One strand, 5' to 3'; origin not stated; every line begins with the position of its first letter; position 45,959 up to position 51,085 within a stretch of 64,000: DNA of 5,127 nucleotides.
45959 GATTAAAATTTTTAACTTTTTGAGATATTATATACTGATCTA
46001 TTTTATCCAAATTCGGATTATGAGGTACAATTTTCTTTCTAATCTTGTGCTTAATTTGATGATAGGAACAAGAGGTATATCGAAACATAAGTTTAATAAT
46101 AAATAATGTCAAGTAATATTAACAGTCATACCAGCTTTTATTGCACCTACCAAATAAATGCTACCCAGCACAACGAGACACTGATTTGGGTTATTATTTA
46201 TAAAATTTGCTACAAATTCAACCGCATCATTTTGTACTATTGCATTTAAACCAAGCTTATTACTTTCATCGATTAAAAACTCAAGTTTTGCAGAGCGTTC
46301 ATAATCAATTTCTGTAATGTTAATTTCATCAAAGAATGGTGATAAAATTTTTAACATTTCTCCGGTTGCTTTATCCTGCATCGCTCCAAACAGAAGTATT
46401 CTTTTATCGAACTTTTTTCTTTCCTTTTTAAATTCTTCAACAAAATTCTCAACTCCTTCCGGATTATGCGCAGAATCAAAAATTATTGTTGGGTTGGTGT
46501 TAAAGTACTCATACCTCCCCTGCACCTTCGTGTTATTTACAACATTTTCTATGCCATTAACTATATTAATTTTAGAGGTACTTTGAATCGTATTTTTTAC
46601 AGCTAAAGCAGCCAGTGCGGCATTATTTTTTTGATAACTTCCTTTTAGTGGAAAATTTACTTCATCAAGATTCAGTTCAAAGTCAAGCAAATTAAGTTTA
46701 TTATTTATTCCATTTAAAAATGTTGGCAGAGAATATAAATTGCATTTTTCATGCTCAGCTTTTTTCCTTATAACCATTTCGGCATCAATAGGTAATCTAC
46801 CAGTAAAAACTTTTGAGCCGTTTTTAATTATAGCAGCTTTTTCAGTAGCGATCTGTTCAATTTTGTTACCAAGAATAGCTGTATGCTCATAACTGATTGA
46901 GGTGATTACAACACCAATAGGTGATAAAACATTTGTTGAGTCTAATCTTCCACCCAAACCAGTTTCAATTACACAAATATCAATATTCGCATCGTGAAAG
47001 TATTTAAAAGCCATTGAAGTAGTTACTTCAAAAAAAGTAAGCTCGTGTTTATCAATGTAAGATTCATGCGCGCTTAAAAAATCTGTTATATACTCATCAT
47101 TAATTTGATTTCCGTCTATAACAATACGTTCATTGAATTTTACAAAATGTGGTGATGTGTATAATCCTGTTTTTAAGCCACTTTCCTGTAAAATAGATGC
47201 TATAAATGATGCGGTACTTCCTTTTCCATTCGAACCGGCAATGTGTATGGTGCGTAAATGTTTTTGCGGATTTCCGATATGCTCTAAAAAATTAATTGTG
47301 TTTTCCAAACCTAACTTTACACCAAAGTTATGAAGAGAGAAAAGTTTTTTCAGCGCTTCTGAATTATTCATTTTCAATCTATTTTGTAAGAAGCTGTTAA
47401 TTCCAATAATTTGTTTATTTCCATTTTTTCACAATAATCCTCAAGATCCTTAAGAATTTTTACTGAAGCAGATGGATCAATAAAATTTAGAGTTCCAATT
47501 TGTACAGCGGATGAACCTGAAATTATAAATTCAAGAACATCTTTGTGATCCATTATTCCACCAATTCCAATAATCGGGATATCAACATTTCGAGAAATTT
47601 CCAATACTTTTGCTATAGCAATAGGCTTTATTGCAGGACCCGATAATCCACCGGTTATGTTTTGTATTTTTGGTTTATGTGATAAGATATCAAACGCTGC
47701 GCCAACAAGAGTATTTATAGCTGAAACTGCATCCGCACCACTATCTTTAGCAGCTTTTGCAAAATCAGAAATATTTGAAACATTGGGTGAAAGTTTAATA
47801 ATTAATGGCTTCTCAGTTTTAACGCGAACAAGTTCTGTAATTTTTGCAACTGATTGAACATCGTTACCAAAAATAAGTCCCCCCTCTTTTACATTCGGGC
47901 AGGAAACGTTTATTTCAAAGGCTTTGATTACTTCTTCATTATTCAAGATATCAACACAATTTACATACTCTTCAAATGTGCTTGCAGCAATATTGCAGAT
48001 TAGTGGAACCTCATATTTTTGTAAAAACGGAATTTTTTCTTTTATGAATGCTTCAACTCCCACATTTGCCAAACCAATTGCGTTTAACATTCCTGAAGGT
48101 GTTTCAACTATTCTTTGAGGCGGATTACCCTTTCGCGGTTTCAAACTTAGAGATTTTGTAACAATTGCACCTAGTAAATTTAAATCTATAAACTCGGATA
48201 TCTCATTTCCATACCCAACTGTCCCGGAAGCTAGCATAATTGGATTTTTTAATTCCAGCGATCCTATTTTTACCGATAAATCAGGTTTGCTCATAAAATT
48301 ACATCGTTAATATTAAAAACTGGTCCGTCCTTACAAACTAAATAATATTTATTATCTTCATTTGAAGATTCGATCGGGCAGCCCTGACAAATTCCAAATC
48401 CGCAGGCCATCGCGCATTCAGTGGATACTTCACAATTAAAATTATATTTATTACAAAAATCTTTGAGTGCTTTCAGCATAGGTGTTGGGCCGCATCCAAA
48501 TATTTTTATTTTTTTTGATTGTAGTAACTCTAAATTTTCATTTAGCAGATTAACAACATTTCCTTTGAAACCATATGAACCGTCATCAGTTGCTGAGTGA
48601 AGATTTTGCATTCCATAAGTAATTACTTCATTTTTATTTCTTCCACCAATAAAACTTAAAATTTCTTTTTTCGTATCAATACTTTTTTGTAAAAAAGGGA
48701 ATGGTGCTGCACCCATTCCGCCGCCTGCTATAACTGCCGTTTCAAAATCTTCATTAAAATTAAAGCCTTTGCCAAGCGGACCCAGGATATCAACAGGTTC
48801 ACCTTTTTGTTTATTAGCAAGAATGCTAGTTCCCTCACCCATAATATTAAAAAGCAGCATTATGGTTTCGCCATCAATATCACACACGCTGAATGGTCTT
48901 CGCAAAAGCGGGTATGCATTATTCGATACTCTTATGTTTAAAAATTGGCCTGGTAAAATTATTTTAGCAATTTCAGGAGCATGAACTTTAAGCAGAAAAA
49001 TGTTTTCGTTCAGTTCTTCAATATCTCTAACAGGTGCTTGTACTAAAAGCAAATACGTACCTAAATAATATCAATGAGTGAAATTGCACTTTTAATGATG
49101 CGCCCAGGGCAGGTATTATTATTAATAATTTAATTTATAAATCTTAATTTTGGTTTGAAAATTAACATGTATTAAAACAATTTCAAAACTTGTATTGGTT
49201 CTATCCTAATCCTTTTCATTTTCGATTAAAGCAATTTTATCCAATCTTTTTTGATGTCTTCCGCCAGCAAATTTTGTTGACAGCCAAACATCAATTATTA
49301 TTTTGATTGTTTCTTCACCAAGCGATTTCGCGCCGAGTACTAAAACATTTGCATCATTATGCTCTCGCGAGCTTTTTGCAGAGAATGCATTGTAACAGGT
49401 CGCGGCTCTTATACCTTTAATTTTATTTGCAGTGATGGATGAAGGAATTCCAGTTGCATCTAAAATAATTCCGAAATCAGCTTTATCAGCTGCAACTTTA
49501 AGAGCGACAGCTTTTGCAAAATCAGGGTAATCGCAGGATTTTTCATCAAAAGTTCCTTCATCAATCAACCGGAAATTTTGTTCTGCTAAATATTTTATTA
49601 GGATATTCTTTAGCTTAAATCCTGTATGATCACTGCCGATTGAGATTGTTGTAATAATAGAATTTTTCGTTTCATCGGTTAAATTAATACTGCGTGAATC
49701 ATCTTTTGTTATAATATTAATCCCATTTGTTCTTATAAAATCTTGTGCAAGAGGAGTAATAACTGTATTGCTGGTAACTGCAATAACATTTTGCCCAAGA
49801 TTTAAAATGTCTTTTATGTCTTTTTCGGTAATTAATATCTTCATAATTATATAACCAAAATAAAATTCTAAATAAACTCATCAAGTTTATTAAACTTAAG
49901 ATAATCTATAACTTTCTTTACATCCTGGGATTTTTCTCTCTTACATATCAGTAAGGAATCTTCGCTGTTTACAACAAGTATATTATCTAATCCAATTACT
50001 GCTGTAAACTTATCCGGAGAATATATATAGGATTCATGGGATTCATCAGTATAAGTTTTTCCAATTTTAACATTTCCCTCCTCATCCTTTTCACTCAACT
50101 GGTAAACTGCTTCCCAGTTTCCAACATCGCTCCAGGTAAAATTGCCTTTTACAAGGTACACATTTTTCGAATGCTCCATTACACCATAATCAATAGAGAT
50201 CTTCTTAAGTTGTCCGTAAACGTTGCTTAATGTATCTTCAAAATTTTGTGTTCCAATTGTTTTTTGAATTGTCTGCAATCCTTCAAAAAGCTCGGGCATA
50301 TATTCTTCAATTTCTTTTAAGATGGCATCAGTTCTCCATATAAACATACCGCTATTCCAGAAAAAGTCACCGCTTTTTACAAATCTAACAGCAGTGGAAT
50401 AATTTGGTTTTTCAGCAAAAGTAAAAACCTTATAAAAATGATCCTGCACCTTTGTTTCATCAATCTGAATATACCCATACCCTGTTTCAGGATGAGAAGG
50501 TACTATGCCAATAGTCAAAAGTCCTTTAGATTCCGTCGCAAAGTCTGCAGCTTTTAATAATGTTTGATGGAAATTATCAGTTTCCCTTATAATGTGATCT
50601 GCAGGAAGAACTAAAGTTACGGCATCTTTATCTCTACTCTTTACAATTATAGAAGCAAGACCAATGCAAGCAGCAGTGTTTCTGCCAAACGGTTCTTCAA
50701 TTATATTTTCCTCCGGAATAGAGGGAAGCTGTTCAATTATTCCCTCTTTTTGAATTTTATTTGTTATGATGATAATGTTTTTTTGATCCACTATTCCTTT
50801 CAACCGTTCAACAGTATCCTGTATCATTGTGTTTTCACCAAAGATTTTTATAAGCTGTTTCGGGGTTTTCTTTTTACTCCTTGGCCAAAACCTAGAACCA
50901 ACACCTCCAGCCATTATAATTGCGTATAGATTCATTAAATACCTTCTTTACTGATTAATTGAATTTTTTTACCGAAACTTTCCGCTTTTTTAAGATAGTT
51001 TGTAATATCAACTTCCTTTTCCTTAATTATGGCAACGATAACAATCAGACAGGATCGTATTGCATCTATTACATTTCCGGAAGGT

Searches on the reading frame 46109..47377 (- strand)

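Call 55: search_protein_families(library=pfam, proteins=[window:46109-47377:-], max_evalue=0.0001)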
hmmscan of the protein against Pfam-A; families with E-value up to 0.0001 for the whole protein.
window:46109-47377:- (422 aa): 2 families
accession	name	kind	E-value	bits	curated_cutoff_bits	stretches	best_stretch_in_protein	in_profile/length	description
PF08245.18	Mur_ligase_M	-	1.7e-11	44.9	24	1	46-259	1-199/200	Mur ligase middle domain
PF02875.26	Mur_ligase_C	-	3.4e-11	44.5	28.4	1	287-406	1-126/127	Mur ligase, glutamate ligase domain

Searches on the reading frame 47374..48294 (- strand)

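Call 55: search_protein_families(library=pfam, proteins=[window:47374-48294:-], max_evalue=0.0001)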
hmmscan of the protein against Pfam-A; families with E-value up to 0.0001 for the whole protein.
window:47374-48294:- (306 aa): 2 families
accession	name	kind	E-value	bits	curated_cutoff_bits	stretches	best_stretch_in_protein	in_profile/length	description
PF01180.27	DHO_dh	-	1.2e-74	251.5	27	1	6-286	2-289/291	Dihydroorotate dehydrogenase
PF03060.21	NMO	-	4.8e-07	29.9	28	1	228-268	183-223/331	Nitronate monooxygenase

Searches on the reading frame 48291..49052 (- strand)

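Call 55: search_protein_families(library=pfam, proteins=[window:48291-49052:-], max_evalue=0.0001)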
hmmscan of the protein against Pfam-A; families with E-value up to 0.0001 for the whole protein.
window:48291-49052:- (253 aa): 1 family
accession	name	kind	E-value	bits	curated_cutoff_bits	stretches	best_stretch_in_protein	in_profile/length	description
PF10418.14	DHODB_Fe-S_bind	-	5.8e-13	48.8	23.9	1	214-251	3-40/41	Iron-sulfur cluster binding domain of dihydroorotate dehydrogenase B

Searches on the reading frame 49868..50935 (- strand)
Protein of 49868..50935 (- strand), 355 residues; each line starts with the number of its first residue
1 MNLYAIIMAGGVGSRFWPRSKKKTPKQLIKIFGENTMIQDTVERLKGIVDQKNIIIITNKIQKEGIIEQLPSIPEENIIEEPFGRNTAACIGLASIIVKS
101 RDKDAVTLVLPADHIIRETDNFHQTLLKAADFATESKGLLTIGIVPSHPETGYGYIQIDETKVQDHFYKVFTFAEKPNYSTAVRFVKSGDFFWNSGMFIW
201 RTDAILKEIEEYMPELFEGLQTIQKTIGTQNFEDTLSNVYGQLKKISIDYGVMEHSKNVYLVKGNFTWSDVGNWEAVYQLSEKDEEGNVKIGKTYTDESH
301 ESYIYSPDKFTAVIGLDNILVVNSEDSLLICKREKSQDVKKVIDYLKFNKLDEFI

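Call 55: search_protein_families(library=pfam, proteins=[window:49868-50935:-], max_evalue=0.0001)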
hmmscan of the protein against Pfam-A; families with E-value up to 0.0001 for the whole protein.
window:49868-50935:- (355 aa): 3 families
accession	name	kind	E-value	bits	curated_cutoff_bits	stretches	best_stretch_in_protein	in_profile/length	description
PF00483.29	NTP_transferase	-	1.9e-45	155.8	21.2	1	5-286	2-244/245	Nucleotidyl transferase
PF22640.1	ManC_GMP_beta-helix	-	8.5e-12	45.2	27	1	298-346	7-55/55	MannoseP isomerase/GMP-like beta-helix domain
PF12804.13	NTP_transf_3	-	8.1e-08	33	27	1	5-129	1-110/160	MobA-like NTP transferase domain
